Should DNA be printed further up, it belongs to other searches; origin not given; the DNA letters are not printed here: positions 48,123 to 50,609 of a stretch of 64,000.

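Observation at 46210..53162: Phosphorolytic galactoside module (GPH symporter, cytoplasmic GH43, GH112, galT, galE) that lacks the kinase of the classical GNB/LNB pathway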

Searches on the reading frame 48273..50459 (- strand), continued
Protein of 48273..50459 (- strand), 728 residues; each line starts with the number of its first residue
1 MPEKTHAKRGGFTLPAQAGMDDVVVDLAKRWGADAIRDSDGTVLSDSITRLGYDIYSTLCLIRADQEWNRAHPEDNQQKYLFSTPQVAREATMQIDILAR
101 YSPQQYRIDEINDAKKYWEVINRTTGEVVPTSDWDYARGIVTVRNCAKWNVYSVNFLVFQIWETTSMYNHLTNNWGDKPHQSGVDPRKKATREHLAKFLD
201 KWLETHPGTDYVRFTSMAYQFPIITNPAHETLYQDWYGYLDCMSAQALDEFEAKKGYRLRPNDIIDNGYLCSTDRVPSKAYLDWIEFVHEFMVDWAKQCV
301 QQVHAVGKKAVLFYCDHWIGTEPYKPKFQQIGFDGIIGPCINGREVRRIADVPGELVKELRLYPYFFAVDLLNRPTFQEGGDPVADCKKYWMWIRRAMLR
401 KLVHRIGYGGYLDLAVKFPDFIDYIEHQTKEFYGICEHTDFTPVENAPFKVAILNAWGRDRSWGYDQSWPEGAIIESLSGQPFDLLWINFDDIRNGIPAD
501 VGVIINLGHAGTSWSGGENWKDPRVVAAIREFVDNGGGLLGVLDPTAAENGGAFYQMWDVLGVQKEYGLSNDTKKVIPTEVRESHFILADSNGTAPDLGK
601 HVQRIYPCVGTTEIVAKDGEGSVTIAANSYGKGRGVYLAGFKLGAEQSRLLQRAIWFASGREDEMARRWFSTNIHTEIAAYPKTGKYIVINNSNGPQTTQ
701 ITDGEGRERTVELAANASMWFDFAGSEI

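Call 53: find_related_loci(query=A1, collection=genome_contigs, flank=10000)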
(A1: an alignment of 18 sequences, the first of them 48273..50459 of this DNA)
Query A1 (728 aa) in genome_contigs; peptide patterns used: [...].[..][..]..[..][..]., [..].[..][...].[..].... (x = any residue, [..] = any of these).
599 stretches matched a pattern (row limit reached: there are more); 578 encode a relative of the query (tblastn E <= 1e-3); the best 80 are kept; 80 distinct loci.
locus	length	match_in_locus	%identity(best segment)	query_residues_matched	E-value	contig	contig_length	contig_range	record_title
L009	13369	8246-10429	89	1-728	0e+0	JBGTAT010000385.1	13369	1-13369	MAG: Terrimicrobiaceae bacterium isolate JTS-AC8 k141_1422233, whole genome shotgun sequence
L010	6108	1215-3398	86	1-728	0e+0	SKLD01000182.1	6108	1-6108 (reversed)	MAG: Opitutales bacterium isolate CSSed162cmA_196 CSSed16-2cmA-62074, whole genome shotgun sequence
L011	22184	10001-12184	83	1-728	0e+0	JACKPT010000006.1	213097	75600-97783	MAG: Verrucomicrobia bacterium isolate HK-STAS-VERR-1 HK-STAS-VERR-1_6, whole genome shotgun sequence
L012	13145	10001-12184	82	1-728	0e+0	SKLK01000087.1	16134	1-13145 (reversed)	MAG: Kiritimatiellae bacterium isolate CSSed162cmA_21 CSSed16-2cmA-9172, whole genome shotgun sequence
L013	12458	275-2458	80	1-728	0e+0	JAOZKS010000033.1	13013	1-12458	MAG: Pontiella sp. isolate GMC10.concoct.147 NODE_3545_length_13013_cov_7.565134, whole genome shotgun sequence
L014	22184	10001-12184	79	1-728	0e+0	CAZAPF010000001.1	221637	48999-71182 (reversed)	MAG TPA_asm: uncultured Verrucomicrobiota bacterium isolate binchicken_co141_199 genome assembly, contig: NODE_74_length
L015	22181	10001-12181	76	1-728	0e+0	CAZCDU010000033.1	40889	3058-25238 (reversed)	MAG TPA_asm: uncultured Victivallales bacterium isolate binchicken_co142_396 genome assembly, contig: NODE_2656_length_4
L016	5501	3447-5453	82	3-670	0e+0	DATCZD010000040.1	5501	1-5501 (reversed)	MAG TPA_asm: Pontiella sp. isolate SMAG_U61 k141_1275411, whole genome shotgun sequence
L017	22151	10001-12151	67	7-724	0e+0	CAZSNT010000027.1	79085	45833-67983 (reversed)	MAG TPA_asm: uncultured Victivallales bacterium isolate SRP167671_co1_107 genome assembly, contig: NODE_300_length_79085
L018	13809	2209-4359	53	2-721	0e+0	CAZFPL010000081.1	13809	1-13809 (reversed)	MAG TPA_asm: uncultured Anaerolineales bacterium isolate binchicken_co33_397 genome assembly, contig: NODE_5185_length_1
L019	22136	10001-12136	53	10-721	0e+0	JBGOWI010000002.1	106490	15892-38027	MAG: Phycisphaerae bacterium isolate OBJ_0618_130150_96 k141_2861949_length_106490_cov_12.9633, whole genome shotgun seq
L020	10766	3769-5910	53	10-723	0e+0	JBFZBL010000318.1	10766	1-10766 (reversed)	MAG: Phycisphaerae bacterium isolate PPR_0493 k121_3543441, whole genome shotgun sequence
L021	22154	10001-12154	52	4-721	0e+0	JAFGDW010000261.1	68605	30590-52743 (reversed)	MAG: candidate division KSB1 bacterium isolate Zod_Metabat.1197 k87_10798710, whole genome shotgun sequence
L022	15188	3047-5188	52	10-723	0e+0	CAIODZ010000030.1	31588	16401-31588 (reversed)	MAG: uncultured Phycisphaerales bacterium isolate A3_bin-117 genome assembly, contig: bin-117:30/70, whole genome shotgu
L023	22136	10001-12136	52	10-721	0e+0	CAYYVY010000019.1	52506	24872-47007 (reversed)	MAG TPA_asm: uncultured Anaerolineaceae bacterium isolate SRP214966_co2_133 genome assembly, contig: NODE_606_length_525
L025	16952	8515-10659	52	10-724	0e+0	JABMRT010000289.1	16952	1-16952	MAG: candidate division KSB1 bacterium isolate bin.322 k141_6974144, whole genome shotgun sequence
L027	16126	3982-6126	51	10-724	0e+0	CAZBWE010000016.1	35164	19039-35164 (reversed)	MAG TPA_asm: uncultured Pirellulales bacterium isolate binchicken_co100_40 genome assembly, contig: NODE_1780_length_351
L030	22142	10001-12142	52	10-723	0e+0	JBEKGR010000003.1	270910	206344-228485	MAG: Sedimentisphaerales bacterium isolate SPRUCE 258 SPRUCE_258_3, whole genome shotgun sequence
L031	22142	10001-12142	52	10-723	0e+0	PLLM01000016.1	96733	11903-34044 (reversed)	MAG: Phycisphaerales bacterium isolate fen_1362 73.20120800_E3X.35_contig_2479, whole genome shotgun sequence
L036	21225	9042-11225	46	2-722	0e+0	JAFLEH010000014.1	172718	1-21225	MAG: Verrucomicrobia bacterium isolate UWPOB_VERRUCO3 gnl_X_GCJDELPM_14, whole genome shotgun sequence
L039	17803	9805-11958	45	1-721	0e+0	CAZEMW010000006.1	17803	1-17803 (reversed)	MAG TPA_asm: uncultured Fibrobacterota bacterium isolate binchicken_co15_4 genome assembly, contig: NODE_1795_length_178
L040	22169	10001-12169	46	9-725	0e+0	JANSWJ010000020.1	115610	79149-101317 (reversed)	Blautia schinkii strain DSM 10518 contig_20, whole genome shotgun sequence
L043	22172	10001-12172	46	3-722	0e+0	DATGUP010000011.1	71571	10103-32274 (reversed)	MAG TPA_asm: Bacillota bacterium isolate SMAG_U10532 k141_1550336, whole genome shotgun sequence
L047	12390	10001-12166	44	9-723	0e+0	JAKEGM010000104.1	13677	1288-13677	MAG: Planctomycetales bacterium isolate PMV_4.61 PMV_4.61.k101_1975337, whole genome shotgun sequence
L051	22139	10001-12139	45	9-723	0e+0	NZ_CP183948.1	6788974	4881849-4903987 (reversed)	Paenibacillus nitricinens strain AC7 chromosome, complete genome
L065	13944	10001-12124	44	8-720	0e+0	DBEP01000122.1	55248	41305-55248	MAG TPA_asm: Lachnoclostridium sp. UBA903 UBA903_contig_4046, whole genome shotgun sequence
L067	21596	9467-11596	44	9-713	0e+0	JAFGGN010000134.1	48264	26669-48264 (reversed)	MAG: bacterium isolate Zod_Metabat.1387 k87_14030268, whole genome shotgun sequence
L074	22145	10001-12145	44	7-725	0e+0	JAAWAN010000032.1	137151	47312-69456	MAG: Provencibacterium sp. isolate ABMPRH_177_2 k141_1161243, whole genome shotgun sequence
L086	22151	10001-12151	43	1-720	0e+0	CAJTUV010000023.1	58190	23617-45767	MAG TPA_asm: uncultured Hungatella sp. isolate MGBC108684 genome assembly, contig: MGBC108684.23, whole genome shotgun s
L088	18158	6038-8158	44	9-722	0e+0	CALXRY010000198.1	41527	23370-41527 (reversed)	MAG: uncultured Clostridia bacterium isolate E13__bin172 genome assembly, contig: E13__k127_832190, whole genome shotgun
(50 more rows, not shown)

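Call 59: search_protein_families(library=pfam, proteins=[L031:12186-14258:+, L025:15484-16695:+, L025:6317-8152:+, L023:14807-17263:+, L030:16910-18448:+, L039:12285-15050:+, L067:16076-18250:+, L067:14547-16079:+, L047:7788-9938:+, L036:3328-6894:+])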
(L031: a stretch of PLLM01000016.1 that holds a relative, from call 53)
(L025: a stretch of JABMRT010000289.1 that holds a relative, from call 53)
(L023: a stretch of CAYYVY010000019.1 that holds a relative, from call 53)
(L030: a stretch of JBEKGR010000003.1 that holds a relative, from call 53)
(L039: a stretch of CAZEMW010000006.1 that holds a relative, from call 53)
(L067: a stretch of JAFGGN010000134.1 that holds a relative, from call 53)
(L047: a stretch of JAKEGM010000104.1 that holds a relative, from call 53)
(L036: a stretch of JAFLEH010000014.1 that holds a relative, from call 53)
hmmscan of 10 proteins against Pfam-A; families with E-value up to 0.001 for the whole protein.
L031:12186-14258:+ (690 aa): 3 families
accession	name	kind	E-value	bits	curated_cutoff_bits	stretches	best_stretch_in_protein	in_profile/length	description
PF02449.21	Glyco_hydro_42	-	4.6e-145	484.1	21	1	14-382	1-375/376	Beta-galactosidase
PF08532.16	Glyco_hydro_42M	-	1.8e-61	207.7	25.8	1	394-622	2-206/207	Beta-galactosidase trimerisation domain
PF08533.16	Glyco_hydro_42C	-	2.9e-10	40.2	21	1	630-688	1-58/58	Beta-galactosidase C-terminal domain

L025:15484-16695:+ (403 aa): 2 families
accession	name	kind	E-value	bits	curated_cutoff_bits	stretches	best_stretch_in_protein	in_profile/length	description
PF07745.19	Glyco_hydro_53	-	1.6e-88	297.4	24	1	28-378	1-334/340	Glycosyl hydrolase family 53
PF00150.24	Cellulase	-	0.00015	21.8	23.5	1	45-132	17-86/272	Cellulase (glycosyl hydrolase family 5)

L025:6317-8152:+ (611 aa): 0 families

L023:14807-17263:+ (818 aa): 6 families
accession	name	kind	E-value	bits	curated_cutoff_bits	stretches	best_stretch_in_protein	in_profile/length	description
PF02836.23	Glyco_hydro_2_C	-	2.5e-22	79.8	21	1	350-606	5-293/302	Glycosyl hydrolases family 2, TIM barrel domain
PF02837.24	Glyco_hydro_2_N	-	1.2e-16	61.5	28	1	111-218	57-166/169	Glycosyl hydrolases family 2, sugar binding domain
PF00703.27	Glyco_hydro_2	-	1.5e-16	61.5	23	1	239-343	6-109/109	Glycosyl hydrolases family 2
PF18565.7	Glyco_hydro2_C5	-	2.6e-16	59.8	32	1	710-798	1-102/103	Glycoside hydrolase family 2 C-terminal domain 5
PF16355.11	DUF4982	-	7.4e-10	39.1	23.9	1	636-688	3-51/61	Domain of unknown function (DUF4982)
PF22666.2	Glyco_hydro_2_N2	-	8.8e-09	36.1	27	1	122-194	51-123/167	Glycosyl hydrolase 2 galactose-binding domain-like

L030:16910-18448:+ (512 aa): 2 families
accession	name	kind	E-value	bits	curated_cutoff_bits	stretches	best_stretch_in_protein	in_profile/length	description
PF11790.14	Glyco_hydro_cc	-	0.00013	22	21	1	240-296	98-157/237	Glycosyl hydrolase catalytic core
PF03662.20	Glyco_hydro_79n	-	0.0005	19.6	23.1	1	159-282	115-244/318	Glycosyl hydrolase family 79, N-terminal domain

L039:12285-15050:+ (921 aa): 6 families
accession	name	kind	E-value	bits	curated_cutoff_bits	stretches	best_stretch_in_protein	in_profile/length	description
PF01301.25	Glyco_hydro_35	-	1.4e-77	261.9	27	1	11-338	2-314/319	Glycosyl hydrolases family 35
PF21467.3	BetaGal_gal-bd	-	4e-13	49.7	27.3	1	816-878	2-62/62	Beta-galactosidase, galactose-binding domain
PF02449.21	Glyco_hydro_42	-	2.1e-11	44.3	21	1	30-160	7-140/376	Beta-galactosidase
PF13364.12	BetaGal_ABD2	-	3.2e-10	41.2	23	1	814-885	35-107/112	Beta-galactosidase second all-beta domain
PF10435.15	BetaGal_dom2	-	2.3e-07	31.2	25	1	412-536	47-173/180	Beta-galactosidase, domain 2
PF02837.24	Glyco_hydro_2_N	-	5.2e-06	26.9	28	1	666-736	64-138/169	Glycosyl hydrolases family 2, sugar binding domain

L067:16076-18250:+ (724 aa): 1 family
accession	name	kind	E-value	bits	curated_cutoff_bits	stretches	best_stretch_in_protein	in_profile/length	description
PF17132.9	Glyco_hydro_106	-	1.2e-51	176.6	29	2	199-696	229-739/743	alpha-L-rhamnosidase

L067:14547-16079:+ (510 aa): 4 families
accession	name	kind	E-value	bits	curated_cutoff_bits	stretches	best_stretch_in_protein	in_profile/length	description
PF12708.12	Pect-lyase_RHGA_epim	-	7.2e-17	62.3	27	1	28-221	3-205/213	Rhamnogalacturonase A/epimerase, pectate lyase-like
PF00295.23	Glyco_hydro_28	-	2.7e-13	50.1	22.9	1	122-400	50-309/324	Glycosyl hydrolases family 28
PF13229.12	Beta_helix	-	1.9e-11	44.3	25.9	1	157-253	45-134/158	Right handed beta helix region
PF05048.19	NosD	-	2.1e-05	24.5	23.6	1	158-255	60-150/212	Periplasmic copper-binding protein (NosD)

L047:7788-9938:+ (716 aa): 1 family
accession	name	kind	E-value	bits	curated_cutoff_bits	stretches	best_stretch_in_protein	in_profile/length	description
PF00474.23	SSF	-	5e-08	32.7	22.8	1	175-478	115-406/406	Sodium:solute symporter family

L036:3328-6894:+ (1188 aa): 8 families
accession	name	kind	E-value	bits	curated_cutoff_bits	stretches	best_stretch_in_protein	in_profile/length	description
PF12905.13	Glyco_hydro_101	-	1.8e-83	280.5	25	1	296-560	1-267/272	Endo-alpha-N-acetylgalactosaminidase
PF18080.7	Gal_mutarotas_3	-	1.1e-28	101.3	27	1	59-295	4-241/241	Galactose mutarotase-like fold domain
PF00754.31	F5_F8_type_C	-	2.4e-14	54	28.2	1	823-943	10-127/127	F5/8 type C domain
PF17451.8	Glyco_hyd_101C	-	1.1e-13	52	25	1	572-679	2-118/119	Glycosyl hydrolase 101 beta sandwich domain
PF17974.7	GalBD_like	-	3.5e-13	50.4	26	1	1016-1166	1-167/190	Galactose-binding domain-like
PF21466.3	GH101_dom-5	-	2e-09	37.8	27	1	724-797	1-77/145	Endo-alpha-N-acetylgalactosaminidase, domain 5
PF02018.23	CBM_4_9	-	2.7e-07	31.5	25.9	0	723-797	3-85/136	Carbohydrate binding domain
PF22633.2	F5_F8_type_C_2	-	1.4e-05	26.1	27.8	1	829-925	1-90/91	NedA-like, galactose-binding domain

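Call 60: search_protein_families(library=pfam, proteins=[L067:8113-9369:+, L051:4474-6162:-, L086:7879-8988:+, L043:9052-9993:+, L074:7260-8207:+, L088:15922-16683:+, L023:6979-7893:-])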
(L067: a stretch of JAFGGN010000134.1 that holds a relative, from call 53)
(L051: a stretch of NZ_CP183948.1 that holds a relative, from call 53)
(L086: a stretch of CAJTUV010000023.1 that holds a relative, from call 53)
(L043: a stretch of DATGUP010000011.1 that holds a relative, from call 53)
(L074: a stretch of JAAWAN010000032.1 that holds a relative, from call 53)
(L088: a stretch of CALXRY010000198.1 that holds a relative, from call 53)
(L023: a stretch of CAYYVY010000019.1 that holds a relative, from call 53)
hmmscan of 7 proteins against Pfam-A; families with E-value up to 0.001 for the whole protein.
L067:8113-9369:+ (418 aa): 1 family
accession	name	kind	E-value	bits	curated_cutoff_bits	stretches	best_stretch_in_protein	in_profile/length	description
PF07470.19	Glyco_hydro_88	-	1.1e-75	255.3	26.6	1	73-411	21-351/352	Glycosyl Hydrolase Family 88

L051:4474-6162:- (562 aa): 4 families
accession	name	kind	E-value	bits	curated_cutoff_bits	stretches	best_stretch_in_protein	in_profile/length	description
PF06580.19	His_kinase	-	2.5e-25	89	25.2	1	361-439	2-81/81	Histidine kinase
PF02518.31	HATPase_c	-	9.3e-08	32.9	26.4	1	455-555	6-110/111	Histidine kinase-, DNA gyrase B-, and HSP90-like ATPase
PF00672.30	HAMP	-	3.1e-06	27.9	25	1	294-345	2-53/53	HAMP domain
PF02743.24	dCache_1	-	7.9e-06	26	45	1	29-258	13-239/240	Cache domain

L086:7879-8988:+ (369 aa): 1 family
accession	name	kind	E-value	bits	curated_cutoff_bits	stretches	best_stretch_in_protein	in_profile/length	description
PF01636.29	APH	-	2.4e-12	47.6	23.2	1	26-262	4-214/239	Phosphotransferase enzyme family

L043:9052-9993:+ (313 aa): 3 families
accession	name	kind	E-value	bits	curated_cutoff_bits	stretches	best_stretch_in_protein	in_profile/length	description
PF00480.26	ROK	-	2e-46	159.3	22.9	1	19-307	2-287/294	ROK family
PF01869.26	BcrAD_BadFG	-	6.9e-06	26.2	31.5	0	19-86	1-71/271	BadF/BadG/BcrA/BcrD ATPase family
PF00370.27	FGGY_N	-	2.9e-05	24.2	28.8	1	17-81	1-74/245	FGGY family of carbohydrate kinases, N-terminal domain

L074:7260-8207:+ (315 aa): 2 families
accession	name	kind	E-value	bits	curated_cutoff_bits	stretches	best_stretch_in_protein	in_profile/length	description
PF00483.29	NTP_transferase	-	1.4e-06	28.5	21.2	1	14-147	3-127/245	Nucleotidyl transferase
PF12804.13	NTP_transf_3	-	4.5e-05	24.1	27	1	14-63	2-49/160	MobA-like NTP transferase domain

L088:15922-16683:+ (253 aa): 5 families
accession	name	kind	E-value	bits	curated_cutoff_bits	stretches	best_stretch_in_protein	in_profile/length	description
PF13561.12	adh_short_C2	-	1.8e-52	178.7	27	1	16-249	1-234/236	Enoyl-(Acyl carrier protein) reductase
PF00106.31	adh_short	-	1.4e-44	152.3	26.6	1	10-197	1-190/195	short chain dehydrogenase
PF08659.16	KR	-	6.3e-14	52.7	22.6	1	12-171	3-164/180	KR domain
PF23441.1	SDR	-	1.5e-05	25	27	1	63-249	68-254/258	SDR-like rossmann domain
PF01370.27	Epimerase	-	0.00084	19.2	20.9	0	12-173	1-159/240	NAD dependent epimerase/dehydratase family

L023:6979-7893:- (304 aa): 2 families
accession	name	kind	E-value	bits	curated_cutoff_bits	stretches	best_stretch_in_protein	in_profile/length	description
PF12833.13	HTH_18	-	5.8e-23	81.4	33.6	1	220-297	2-79/80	Helix-turn-helix domain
PF00165.29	HTH_AraC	-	8.6e-17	61.3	26.6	1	258-297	1-42/42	Bacterial regulatory helix-turn-helix proteins, AraC family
